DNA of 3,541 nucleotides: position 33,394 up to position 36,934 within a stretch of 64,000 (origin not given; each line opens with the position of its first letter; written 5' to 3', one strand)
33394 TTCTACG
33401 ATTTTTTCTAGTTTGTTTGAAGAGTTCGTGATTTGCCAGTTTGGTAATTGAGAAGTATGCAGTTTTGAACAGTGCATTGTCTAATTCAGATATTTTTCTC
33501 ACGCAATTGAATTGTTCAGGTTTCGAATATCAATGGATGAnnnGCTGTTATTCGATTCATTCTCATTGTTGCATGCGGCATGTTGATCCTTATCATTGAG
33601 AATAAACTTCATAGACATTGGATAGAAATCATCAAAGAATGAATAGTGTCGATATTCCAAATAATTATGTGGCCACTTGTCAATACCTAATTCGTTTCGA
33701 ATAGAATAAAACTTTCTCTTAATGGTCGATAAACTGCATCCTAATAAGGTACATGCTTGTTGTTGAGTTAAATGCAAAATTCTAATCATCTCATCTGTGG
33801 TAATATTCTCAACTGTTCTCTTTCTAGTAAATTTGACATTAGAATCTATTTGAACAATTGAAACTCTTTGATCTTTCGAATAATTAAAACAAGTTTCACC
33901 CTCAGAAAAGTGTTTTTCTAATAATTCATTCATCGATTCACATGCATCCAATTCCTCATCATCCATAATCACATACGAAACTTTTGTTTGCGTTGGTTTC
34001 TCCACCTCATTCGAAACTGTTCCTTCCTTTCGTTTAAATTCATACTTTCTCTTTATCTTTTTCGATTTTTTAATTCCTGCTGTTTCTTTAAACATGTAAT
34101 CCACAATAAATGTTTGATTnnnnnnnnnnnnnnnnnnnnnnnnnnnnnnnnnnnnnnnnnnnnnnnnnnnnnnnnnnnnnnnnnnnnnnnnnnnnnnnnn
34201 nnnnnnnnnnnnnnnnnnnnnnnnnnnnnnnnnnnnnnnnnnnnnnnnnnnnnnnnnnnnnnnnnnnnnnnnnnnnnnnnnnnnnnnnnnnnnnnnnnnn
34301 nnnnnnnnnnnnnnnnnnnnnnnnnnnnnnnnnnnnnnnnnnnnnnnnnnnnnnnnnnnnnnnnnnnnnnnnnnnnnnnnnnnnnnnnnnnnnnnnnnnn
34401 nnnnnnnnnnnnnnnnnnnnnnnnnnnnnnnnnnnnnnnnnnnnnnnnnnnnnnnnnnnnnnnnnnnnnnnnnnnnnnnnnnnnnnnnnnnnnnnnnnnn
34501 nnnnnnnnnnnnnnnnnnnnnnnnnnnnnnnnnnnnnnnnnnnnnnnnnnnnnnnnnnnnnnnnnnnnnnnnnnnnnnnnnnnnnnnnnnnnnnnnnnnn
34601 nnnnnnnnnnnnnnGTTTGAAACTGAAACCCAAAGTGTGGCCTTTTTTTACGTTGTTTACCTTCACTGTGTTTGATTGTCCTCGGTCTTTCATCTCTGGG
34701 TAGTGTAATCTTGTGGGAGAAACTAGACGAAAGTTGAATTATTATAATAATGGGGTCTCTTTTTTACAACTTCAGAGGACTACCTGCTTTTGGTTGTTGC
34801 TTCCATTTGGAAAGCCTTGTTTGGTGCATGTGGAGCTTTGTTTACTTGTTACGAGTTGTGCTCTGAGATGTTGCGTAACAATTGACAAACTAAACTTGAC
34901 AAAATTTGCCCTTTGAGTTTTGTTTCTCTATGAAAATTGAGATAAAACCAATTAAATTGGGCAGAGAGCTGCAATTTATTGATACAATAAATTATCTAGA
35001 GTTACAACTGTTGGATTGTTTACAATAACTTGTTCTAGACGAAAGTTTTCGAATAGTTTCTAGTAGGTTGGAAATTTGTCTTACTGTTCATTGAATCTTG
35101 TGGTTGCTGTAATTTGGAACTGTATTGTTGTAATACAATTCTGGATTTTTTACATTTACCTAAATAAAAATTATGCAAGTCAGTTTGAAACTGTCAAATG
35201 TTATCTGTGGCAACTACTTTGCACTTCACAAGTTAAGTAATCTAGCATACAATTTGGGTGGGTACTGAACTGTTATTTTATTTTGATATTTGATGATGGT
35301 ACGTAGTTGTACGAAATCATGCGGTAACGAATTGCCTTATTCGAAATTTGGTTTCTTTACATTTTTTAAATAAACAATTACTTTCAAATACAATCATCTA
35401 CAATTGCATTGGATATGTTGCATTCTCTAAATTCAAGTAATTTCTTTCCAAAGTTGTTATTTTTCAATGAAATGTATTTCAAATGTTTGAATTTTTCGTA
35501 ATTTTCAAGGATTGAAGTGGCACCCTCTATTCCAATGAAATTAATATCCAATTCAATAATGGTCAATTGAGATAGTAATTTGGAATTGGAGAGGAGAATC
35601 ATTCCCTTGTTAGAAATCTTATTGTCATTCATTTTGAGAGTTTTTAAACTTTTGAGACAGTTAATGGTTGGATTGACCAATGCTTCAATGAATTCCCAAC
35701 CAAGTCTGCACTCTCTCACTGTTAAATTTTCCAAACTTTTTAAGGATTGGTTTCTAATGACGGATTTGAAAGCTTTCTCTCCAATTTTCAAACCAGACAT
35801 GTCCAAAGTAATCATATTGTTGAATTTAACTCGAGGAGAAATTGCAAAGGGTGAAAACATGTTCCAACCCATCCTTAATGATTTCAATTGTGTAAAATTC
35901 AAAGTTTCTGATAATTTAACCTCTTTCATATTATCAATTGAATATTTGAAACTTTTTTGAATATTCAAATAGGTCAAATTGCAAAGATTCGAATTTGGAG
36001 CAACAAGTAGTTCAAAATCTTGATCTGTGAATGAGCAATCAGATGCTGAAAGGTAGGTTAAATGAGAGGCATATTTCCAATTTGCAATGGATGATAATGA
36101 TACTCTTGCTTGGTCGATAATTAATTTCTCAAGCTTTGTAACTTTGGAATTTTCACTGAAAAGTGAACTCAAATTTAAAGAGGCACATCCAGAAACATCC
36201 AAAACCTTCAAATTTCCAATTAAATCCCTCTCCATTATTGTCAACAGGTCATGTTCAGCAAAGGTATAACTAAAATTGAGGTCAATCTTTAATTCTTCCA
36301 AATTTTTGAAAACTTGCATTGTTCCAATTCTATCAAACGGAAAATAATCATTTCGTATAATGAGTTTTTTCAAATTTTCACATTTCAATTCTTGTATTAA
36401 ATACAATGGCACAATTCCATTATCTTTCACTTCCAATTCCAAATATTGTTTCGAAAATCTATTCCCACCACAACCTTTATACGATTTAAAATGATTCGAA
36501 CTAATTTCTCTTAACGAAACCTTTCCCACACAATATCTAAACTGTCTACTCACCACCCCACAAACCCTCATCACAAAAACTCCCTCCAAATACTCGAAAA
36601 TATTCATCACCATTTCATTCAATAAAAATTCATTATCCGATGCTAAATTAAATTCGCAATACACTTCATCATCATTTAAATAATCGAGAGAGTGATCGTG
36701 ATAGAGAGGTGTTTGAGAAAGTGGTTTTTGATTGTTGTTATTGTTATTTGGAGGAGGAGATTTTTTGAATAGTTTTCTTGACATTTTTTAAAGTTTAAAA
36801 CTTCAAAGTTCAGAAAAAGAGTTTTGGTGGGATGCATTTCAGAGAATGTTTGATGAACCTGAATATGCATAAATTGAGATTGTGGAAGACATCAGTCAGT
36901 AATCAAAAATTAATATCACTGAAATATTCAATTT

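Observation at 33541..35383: RWP-RK transcription factor with an unusually long, GC-richer upstream region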

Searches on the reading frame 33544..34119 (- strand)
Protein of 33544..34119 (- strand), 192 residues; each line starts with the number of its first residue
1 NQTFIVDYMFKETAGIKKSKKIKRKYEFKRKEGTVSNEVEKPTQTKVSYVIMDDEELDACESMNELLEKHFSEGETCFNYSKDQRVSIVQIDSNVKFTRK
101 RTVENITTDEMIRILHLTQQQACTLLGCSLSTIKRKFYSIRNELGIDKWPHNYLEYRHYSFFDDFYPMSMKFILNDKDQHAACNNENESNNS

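Call 31: find_homologous_proteins(query=A2, max_evalue=0.001)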
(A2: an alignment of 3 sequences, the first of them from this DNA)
Query A2 (3 sequences) (192 aa, profile of the alignment): 6 proteins with E <= 0.001 among 6303 candidates.
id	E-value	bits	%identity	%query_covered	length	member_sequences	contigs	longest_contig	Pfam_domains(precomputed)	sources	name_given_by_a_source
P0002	1.3e-85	304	52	90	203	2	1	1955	PF02042.22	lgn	-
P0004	4.8e-35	139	35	85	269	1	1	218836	PF02042.22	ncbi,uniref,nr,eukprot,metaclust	ncbi:predicted protein [Naegleria gruberi]|uniref:Predicted protein n=1 Tax=Naegleria gruberi TaxID=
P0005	1.6e-26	111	54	40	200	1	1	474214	-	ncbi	ncbi:hypothetical protein ABK040_004494 [Willaertia magna]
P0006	5.0e-26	110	51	39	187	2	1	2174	PF02042.22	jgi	-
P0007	2.9e-24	104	46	46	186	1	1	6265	-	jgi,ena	-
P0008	5.4e-4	38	39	30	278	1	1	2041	PF02042.22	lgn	-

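Call 34: search_solved_structures(query=A2, max_evalue=1, show_alignments=2)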
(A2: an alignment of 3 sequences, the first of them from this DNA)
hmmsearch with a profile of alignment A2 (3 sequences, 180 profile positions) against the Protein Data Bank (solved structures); distinct sequences matched with E-value up to 1: 1.
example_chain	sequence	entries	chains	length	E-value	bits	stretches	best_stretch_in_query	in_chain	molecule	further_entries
4l5e_A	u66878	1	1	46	0.68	13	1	101-137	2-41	Transcriptional regulator (NtrC family)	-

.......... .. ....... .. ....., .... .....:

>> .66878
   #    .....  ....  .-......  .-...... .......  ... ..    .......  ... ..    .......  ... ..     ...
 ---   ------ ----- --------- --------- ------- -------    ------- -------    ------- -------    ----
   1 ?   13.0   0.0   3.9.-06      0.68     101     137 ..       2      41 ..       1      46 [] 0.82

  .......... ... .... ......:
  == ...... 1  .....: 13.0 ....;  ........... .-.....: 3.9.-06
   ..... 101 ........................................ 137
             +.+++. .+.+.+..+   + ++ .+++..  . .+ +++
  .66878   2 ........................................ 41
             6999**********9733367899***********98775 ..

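Call 38: find_encoding_contigs(protein=P0007, flank=5000, max_places=3)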
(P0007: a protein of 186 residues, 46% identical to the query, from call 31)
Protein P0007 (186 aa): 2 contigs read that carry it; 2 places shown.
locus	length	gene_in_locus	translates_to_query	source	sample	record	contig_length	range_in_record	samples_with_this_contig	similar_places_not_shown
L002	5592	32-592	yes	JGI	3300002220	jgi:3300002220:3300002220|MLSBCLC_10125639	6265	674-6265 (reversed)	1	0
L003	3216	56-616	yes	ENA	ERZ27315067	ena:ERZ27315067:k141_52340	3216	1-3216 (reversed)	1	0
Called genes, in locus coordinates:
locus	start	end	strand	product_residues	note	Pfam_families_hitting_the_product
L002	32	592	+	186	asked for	-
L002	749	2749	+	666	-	PF00106:adh_short, PF13561:adh_short_C2 (weak)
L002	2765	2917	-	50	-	-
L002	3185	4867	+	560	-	PF02784:Orn_Arg_deC_N, PF00278:Orn_DAP_Arg_deC, PF02784:Orn_Arg_deC_N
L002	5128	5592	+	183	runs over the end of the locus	PF00857:Isochorismatase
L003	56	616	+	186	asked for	-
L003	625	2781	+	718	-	PF00106:adh_short, PF13561:adh_short_C2 (weak)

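Call 39: find_encoding_contigs(protein=P0006, flank=5000, max_places=3)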
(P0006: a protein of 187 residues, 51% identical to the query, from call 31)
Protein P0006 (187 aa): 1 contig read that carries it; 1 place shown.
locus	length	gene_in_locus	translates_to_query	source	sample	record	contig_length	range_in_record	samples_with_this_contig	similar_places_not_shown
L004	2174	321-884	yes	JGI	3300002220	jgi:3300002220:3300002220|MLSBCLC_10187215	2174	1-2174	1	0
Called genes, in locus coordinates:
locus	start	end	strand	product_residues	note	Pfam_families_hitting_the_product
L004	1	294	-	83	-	?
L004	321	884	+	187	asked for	PF02042:RWP-RK (weak)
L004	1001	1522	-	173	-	-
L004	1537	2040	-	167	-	-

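Call 46: search_protein_representatives(alignment_id=A2)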
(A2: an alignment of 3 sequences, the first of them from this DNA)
Query: 3 sequences, 180 profile positions. Proteins with E-value up to 0.001 (for the whole library): 90; up to 1e-10: 49; up to 1e-30: 6. The best 90 are listed.
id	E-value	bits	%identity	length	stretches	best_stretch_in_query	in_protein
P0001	1.6e-94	331.2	-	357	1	1-180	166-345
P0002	4.3e-86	303.7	-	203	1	1-180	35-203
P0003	1.8e-78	278.9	-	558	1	1-180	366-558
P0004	1.5e-35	139.0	-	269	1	21-176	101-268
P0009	1.9e-33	132.2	-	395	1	16-176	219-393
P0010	3.5e-31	124.8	-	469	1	12-179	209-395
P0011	8.3e-30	120.3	-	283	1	97-178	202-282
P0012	3.4e-29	118.3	-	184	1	33-178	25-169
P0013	5.5e-29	117.6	-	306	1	94-178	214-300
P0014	2.0e-28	115.8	-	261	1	33-179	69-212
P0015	6.0e-28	114.3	-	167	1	85-177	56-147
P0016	6.4e-28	114.2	-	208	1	73-177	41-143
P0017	1.5e-27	112.9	-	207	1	95-179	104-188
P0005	5.2e-27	111.2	-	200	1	79-179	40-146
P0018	6.6e-27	110.9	-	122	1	98-176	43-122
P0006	1.6e-26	109.6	-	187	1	97-179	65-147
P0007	9.3e-25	103.9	-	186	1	74-177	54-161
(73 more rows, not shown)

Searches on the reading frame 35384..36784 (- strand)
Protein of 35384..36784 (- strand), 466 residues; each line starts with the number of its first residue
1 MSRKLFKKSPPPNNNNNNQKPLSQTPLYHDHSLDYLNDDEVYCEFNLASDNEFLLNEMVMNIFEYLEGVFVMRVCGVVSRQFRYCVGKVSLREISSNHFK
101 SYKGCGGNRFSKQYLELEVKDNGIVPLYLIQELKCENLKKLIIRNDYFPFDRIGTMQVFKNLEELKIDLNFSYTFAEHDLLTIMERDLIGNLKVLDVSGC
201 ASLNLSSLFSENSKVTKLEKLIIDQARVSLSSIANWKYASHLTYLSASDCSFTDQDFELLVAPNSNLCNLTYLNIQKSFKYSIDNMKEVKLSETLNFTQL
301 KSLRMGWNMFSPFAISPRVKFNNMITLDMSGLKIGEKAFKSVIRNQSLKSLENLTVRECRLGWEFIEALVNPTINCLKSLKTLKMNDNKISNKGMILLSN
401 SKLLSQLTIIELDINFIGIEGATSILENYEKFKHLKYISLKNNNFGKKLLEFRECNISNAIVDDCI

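Call 4: search_protein_families(library=pfam, proteins=[window:35384-36784:-], max_evalue=0.01)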
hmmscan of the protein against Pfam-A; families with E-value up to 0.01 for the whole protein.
window:35384-36784:- (466 aa): 5 families
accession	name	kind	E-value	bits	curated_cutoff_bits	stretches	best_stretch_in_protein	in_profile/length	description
PF24758.1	LRR_At5g56370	-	5.1e-07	30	27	1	292-379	31-115/227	FBD-associated F-box protein At5g56370, LRR repeats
PF00560.39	LRR_1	-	0.00016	21.6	20.6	0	434-451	1-19/23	Leucine Rich Repeat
PF12799.13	LRR_4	-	0.0002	21.9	27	0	241-276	2-31/44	Leucine Rich repeats (2 copies)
PF13516.12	LRR_6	-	0.0027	18.1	23.4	0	378-398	3-23/24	Leucine Rich repeat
PF23247.1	LRR_RPS2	-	0.0071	16.8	27.9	0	320-362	26-68/160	Plant disease resistance protein RPS2-like, leucine-rich repeats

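Call 63: list_cluster_members(proteins=[P0001, window:35384-36784:-, window:32747-33127:-, P0003, P0004])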
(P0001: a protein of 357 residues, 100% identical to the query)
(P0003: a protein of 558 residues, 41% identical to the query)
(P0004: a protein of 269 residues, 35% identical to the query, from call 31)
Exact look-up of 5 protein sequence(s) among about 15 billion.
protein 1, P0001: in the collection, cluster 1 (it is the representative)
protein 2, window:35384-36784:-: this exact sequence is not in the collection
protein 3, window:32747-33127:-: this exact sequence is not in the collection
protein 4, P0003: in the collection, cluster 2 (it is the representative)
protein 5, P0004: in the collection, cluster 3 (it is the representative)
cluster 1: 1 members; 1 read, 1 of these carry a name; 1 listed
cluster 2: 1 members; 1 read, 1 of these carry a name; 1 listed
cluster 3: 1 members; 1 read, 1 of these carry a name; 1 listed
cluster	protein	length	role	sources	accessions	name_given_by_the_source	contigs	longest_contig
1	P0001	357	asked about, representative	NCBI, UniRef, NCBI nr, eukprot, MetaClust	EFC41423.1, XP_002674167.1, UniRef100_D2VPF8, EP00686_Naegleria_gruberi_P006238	predicted protein [Naegleria gruberi] | Predicted protein n=1 Tax=Naegleria gruberi TaxID=5762 RepID=D2VPF8_NAEGR | uncharacterized protein NAEGRDRAFT_70845 [Naegleria gruberi]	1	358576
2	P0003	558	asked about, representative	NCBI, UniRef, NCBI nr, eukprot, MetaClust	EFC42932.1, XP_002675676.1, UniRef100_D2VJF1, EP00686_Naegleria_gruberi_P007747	Hypothetical protein NAEGRDRAFT_80184 [Naegleria gruberi] | RWP-RK domain-containing protein n=1 Tax=Naegleria gruberi TaxID=5762 RepID=D2VJF1_NAEGR | uncharacterized protein NAEGRDRAFT_80184 [Naegleria gruberi]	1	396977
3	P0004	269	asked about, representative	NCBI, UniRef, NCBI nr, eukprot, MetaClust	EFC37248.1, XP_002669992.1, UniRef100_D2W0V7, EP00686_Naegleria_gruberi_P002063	predicted protein [Naegleria gruberi] | Predicted protein n=1 Tax=Naegleria gruberi TaxID=5762 RepID=D2W0V7_NAEGR | uncharacterized protein NAEGRDRAFT_74996 [Naegleria gruberi]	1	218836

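Call 64: find_homologous_proteins(query=window:35384-36784:-, max_evalue=1e-10)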
Query window:35384-36784:- (466 aa): 1 proteins with E <= 1e-10 among 7169 candidates.
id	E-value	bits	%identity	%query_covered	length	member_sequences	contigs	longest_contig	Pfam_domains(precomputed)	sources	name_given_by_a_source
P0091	5.0e-194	664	100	67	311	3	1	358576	PF24758.2,PF00560.40,PF12799.14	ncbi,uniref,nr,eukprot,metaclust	ncbi:predicted protein [Naegleria gruberi]|uniref:Predicted protein n=1 Tax=Naegleria gruberi TaxID=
